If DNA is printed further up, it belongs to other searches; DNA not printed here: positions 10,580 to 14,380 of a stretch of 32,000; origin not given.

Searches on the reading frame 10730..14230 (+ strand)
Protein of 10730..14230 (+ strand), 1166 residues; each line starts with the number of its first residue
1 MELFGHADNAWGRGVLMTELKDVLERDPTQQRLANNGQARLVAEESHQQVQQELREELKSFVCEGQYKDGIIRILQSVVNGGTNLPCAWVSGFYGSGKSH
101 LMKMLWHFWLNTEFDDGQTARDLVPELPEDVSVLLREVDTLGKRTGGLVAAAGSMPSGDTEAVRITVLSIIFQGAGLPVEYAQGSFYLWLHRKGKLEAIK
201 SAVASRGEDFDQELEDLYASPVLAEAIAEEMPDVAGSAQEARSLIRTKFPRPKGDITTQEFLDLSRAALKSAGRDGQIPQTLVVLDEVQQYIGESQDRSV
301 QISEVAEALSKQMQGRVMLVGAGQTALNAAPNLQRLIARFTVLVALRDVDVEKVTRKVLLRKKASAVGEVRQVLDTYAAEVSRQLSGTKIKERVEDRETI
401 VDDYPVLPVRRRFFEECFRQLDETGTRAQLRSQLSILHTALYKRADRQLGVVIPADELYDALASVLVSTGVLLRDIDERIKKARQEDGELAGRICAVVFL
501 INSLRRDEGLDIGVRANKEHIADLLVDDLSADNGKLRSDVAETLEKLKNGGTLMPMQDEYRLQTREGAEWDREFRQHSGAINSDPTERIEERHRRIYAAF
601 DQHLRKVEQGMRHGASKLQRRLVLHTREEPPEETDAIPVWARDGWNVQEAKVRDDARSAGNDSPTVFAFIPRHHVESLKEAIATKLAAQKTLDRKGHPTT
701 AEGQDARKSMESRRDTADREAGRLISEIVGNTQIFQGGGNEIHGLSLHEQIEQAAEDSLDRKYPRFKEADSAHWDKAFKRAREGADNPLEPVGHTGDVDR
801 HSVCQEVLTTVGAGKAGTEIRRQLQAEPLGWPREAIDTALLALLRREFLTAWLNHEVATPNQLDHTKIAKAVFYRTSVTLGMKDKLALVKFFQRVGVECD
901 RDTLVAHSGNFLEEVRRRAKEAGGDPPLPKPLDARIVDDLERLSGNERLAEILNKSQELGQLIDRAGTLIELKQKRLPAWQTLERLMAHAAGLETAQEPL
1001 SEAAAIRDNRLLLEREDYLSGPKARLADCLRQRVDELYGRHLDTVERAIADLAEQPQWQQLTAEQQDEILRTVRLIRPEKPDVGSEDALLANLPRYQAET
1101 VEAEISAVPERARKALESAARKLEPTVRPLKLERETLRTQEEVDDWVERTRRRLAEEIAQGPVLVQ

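Call 6: search_protein_families(library=pfam, proteins=[window:10730-14230:+])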
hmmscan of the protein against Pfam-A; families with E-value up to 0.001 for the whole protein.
window:10730-14230:+ (1166 aa): 0 families

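Call 50: search_protein_families(library=padloc, proteins=[window:10730-14230:+], max_evalue=0.00001)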
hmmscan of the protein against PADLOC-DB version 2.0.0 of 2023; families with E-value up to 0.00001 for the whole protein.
window:10730-14230:+ (1166 aa): 9 families
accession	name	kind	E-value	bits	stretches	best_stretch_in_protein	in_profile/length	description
PDLC02489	BrxC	-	0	1272.7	1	21-1166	4-1146/1146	BrxC-PglY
PDLC02471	BrxC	-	2.2e-34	116.8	1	83-862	61-842/1190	BrxC-PglY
PDLC02479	BrxC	-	3.7e-28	96.3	2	192-851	169-822/1172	BrxC-PglY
PDLC02486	BrxC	-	9.7e-24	81.3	1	79-576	73-568/1207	BrxC-PglY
PDLC02483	BrxC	-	4.2e-23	79.3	1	52-501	35-497/1212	BrxC-PglY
PDLC02484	BrxC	-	9.5e-13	44.9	1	282-536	268-540/1186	BrxC-PglY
PDLC02476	BrxC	-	5.4e-12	42.1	1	53-630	31-603/1180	BrxC-PglY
PDLC02491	BrxC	-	2.4e-11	40.6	1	88-569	75-561/794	BrxC-PglY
PDLC02474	BrxC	-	1.2e-08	31.4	1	279-422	263-421/1223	BrxC-PglY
